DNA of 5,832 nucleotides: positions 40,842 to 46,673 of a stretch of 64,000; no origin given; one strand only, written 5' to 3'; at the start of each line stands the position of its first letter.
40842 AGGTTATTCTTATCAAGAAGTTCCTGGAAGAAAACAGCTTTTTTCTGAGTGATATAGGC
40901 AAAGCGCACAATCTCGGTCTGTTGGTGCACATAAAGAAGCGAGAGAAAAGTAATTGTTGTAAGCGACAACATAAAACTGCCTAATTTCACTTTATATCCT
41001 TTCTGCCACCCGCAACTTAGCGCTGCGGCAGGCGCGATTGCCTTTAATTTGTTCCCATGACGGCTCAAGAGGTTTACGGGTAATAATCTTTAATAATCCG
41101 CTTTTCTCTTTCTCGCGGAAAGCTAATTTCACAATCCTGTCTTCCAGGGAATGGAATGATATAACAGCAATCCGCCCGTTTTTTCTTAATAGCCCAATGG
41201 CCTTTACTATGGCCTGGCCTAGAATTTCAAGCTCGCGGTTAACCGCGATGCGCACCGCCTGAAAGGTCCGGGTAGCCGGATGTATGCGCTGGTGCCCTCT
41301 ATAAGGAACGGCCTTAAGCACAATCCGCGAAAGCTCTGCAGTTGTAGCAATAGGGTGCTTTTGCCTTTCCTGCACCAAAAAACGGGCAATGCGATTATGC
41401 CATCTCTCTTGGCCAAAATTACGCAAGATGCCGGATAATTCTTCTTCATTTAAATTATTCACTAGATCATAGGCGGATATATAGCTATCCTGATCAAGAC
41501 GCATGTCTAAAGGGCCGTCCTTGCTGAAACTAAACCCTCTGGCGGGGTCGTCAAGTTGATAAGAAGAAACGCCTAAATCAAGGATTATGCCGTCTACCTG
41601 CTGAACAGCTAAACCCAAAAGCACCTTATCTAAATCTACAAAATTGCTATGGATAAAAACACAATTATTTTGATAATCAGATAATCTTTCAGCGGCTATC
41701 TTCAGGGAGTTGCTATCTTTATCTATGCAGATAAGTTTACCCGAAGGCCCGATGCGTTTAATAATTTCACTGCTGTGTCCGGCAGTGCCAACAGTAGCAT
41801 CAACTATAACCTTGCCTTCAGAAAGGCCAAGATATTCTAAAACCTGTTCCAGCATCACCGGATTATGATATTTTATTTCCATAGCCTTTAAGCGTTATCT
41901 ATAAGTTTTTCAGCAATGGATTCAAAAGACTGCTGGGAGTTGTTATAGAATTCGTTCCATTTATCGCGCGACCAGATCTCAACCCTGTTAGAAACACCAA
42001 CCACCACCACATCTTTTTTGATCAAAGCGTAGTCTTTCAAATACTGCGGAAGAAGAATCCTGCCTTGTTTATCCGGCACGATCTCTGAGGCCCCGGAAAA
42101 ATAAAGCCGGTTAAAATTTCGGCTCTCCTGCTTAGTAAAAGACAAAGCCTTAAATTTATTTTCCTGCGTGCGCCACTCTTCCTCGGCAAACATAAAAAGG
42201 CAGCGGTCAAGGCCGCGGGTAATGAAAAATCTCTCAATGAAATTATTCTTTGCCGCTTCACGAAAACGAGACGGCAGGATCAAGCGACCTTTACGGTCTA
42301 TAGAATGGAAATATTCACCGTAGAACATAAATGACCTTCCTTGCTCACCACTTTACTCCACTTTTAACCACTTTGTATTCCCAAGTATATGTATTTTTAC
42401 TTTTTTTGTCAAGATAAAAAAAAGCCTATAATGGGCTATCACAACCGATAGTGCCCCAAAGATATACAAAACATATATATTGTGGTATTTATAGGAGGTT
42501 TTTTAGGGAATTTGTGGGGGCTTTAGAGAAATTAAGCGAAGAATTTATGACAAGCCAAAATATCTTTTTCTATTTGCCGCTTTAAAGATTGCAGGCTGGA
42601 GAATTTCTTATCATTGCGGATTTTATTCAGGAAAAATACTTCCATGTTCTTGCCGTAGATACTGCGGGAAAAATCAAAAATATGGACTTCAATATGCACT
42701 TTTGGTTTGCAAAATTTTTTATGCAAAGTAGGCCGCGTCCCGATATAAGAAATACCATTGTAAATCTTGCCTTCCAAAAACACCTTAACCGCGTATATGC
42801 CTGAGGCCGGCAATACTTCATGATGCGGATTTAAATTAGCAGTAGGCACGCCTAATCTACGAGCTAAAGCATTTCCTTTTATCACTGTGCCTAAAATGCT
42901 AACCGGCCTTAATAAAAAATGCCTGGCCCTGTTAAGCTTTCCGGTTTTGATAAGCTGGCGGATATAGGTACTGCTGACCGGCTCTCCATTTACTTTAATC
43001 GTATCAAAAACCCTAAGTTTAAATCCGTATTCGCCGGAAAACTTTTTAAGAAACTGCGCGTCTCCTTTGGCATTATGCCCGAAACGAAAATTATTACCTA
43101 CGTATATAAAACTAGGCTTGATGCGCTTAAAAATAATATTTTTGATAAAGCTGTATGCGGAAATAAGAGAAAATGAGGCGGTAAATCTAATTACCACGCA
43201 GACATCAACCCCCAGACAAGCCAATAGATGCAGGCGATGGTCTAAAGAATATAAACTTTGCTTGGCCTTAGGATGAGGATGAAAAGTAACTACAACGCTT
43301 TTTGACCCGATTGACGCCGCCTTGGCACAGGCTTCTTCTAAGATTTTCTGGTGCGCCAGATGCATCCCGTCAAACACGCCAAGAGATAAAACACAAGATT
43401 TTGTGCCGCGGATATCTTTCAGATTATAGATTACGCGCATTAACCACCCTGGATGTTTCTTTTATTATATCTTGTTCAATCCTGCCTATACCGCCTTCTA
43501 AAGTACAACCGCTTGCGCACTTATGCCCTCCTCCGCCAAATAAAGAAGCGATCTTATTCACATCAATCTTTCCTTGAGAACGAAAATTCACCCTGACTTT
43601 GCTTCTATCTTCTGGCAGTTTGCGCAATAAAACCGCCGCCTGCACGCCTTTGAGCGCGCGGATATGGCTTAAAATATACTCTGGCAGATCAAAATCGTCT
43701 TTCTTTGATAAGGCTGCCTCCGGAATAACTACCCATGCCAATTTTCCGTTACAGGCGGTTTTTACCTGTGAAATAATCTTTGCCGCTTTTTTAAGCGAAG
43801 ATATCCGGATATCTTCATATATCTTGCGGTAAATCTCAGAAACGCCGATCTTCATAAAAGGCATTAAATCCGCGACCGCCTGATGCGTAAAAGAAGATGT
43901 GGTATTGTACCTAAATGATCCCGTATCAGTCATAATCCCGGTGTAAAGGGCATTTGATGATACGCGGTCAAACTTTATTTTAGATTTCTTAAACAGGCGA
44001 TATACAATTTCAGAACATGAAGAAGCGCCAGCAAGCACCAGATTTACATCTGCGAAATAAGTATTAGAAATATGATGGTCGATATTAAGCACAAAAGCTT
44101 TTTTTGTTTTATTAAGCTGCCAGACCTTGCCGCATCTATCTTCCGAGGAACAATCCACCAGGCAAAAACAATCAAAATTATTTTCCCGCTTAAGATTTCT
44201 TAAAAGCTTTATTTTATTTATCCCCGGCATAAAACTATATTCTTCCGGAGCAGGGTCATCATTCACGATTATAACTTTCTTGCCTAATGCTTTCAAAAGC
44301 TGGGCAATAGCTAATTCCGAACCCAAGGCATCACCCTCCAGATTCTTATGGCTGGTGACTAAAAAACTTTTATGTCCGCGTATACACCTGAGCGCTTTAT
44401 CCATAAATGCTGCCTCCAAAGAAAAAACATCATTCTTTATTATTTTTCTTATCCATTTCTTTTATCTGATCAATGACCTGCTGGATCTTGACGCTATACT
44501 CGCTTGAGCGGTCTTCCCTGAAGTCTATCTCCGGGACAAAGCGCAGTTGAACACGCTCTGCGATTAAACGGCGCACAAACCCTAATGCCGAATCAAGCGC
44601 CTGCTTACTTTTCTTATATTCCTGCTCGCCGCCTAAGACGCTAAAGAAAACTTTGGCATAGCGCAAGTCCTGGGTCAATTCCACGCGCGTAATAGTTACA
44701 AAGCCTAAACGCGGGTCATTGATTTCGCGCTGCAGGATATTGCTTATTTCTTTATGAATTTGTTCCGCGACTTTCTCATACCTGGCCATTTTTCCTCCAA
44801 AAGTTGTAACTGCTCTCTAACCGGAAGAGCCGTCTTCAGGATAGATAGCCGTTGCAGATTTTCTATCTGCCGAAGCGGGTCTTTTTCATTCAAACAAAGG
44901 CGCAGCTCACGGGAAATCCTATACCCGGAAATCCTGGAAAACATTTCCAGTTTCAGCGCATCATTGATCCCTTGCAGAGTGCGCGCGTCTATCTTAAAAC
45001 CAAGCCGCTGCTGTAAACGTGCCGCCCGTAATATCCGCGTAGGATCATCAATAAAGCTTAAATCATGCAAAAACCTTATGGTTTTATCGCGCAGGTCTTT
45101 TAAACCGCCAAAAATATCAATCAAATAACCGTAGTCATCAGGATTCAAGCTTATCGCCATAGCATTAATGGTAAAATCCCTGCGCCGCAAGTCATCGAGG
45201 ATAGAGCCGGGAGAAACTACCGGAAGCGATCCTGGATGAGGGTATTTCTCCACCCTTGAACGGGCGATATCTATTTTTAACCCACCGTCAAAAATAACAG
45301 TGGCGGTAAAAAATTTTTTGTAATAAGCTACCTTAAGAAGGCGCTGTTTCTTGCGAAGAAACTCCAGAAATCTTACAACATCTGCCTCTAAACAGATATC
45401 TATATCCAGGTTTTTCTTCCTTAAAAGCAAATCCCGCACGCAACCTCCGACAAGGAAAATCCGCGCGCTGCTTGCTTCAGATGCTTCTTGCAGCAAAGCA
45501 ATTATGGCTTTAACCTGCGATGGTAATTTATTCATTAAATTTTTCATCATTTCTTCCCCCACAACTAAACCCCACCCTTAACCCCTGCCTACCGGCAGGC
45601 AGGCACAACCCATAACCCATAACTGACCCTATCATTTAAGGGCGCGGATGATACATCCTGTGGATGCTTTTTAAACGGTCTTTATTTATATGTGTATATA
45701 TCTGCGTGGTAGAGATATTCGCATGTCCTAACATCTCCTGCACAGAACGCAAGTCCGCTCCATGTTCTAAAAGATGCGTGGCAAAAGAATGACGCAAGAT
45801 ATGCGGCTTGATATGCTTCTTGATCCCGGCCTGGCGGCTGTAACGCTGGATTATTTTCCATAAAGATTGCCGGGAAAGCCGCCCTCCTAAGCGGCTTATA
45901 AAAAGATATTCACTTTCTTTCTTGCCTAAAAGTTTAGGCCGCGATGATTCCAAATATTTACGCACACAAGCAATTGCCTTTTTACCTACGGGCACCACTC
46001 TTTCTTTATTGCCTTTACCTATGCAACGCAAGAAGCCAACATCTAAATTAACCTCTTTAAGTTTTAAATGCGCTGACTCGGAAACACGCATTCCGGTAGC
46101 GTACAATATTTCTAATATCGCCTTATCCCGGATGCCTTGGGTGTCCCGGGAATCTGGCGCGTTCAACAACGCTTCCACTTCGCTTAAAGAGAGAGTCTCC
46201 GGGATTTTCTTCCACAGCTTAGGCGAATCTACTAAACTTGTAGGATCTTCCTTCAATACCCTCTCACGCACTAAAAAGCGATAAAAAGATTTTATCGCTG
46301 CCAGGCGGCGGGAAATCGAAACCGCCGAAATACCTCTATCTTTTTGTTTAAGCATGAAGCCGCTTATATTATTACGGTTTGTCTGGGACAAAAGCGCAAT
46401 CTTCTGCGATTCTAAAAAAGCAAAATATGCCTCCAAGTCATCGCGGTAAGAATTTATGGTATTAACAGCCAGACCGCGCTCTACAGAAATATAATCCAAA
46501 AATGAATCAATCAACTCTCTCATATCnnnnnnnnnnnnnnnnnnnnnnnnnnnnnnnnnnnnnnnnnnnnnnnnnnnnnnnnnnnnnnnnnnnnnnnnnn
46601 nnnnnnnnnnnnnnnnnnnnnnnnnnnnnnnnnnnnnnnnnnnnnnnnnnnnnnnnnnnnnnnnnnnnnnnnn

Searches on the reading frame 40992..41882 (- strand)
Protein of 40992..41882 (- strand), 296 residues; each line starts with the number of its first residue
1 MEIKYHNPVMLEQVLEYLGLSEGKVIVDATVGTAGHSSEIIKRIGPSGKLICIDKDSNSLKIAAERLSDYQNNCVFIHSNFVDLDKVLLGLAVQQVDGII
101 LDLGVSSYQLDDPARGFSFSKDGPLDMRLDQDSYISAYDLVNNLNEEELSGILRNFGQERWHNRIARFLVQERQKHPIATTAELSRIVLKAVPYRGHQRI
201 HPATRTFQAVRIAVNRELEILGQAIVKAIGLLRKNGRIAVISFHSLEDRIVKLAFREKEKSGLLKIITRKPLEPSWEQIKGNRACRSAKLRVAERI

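Call 86: search_protein_families(library=pfam, proteins=[window:40992-41882:-], max_evalue=0.001)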
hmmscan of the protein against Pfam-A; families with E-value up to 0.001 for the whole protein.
window:40992-41882:- (296 aa): 5 families
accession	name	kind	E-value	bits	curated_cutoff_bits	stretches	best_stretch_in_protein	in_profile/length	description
PF01795.25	Methyltransf_5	-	2.6e-103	346.2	27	1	5-296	3-309/309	MraW methylase family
PF13847.12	Methyltransf_31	-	3.5e-06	27.2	27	1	21-102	2-81/145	Methyltransferase domain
PF08704.16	GCD14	-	0.00025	21.2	26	1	14-103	32-121/247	tRNA methyltransferase complex GCD14 subunit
PF01209.24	Ubie_methyltran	-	0.00026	20.9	20.1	1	13-84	38-110/233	ubiE/COQ5 methyltransferase family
PF13649.12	Methyltransf_25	-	0.00047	21.2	27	0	26-85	1-59/97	Methyltransferase domain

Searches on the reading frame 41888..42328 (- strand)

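Call 85: search_protein_families(library=pfam, proteins=[window:41888-42328:-], max_evalue=0.001)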
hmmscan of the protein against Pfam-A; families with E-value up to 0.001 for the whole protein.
window:41888-42328:- (146 aa): 1 family
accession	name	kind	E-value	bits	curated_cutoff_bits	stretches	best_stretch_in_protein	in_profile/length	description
PF02381.23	MraZ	-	2.5e-40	136.7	23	2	77-144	2-70/72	MraZ protein, putative antitoxin-like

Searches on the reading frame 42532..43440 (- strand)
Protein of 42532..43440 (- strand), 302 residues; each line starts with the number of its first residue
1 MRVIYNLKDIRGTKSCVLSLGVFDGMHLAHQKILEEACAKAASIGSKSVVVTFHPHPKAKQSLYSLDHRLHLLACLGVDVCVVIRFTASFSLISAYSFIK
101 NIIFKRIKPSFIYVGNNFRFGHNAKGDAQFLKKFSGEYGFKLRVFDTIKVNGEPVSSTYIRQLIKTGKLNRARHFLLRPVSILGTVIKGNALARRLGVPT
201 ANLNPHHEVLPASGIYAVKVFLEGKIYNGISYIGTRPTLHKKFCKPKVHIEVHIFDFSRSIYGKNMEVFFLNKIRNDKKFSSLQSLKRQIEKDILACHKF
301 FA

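Call 86: search_protein_families(library=pfam, proteins=[window:42532-43440:-], max_evalue=0.001)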
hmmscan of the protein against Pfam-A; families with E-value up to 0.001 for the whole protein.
window:42532-43440:- (302 aa): 3 families
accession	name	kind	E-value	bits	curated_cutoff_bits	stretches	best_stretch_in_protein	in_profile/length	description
PF06574.18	FAD_syn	-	2.9e-40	138.1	27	1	13-158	5-157/158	FAD synthetase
PF01687.23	Flavokinase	-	1.5e-38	132.3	19.6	1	177-300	2-123/124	Riboflavin kinase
PF01467.32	CTP_transf_like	-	1.8e-08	35.1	21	1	21-162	4-132/133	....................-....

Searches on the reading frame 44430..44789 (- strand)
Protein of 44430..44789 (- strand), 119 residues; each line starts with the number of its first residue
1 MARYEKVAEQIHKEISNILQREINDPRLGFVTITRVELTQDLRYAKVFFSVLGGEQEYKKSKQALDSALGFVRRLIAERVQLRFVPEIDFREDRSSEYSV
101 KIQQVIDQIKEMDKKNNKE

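Call 85: search_protein_families(library=pfam, proteins=[window:44430-44789:-], max_evalue=0.001)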
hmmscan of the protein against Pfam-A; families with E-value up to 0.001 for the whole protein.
window:44430-44789:- (119 aa): 1 family
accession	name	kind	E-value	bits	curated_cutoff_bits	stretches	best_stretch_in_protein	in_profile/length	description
PF02033.23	RBFA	-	4.2e-34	117.4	34.7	1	3-106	1-105/105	Ribosome-binding factor A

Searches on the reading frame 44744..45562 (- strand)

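Call 86: search_protein_families(library=pfam, proteins=[window:44744-45562:-], max_evalue=0.001)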
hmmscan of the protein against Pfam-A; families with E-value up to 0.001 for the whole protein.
window:44744-45562:- (272 aa): 1 family
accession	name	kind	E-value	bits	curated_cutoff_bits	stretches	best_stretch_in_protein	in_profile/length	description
PF01743.26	PolyA_pol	-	5.5e-28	98.3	23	1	35-163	1-126/126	Poly A polymerase head domain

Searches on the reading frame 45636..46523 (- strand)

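Call 86: search_protein_families(library=pfam, proteins=[window:45636-46523:-], max_evalue=0.001)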
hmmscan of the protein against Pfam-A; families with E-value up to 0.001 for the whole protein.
window:45636-46523:- (295 aa): 3 families
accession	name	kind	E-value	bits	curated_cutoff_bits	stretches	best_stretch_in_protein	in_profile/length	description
PF00589.27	Phage_integrase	-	8.8e-56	188.8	27.1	1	111-282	3-171/172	Phage integrase family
PF02899.23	Phage_int_SAM_1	-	2.5e-21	76.2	22.3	1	5-87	1-82/83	Phage integrase, N-terminal SAM-like domain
PF13495.12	Phage_int_SAM_4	-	1.1e-05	26.2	27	1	4-87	1-81/85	Phage integrase, N-terminal SAM-like domain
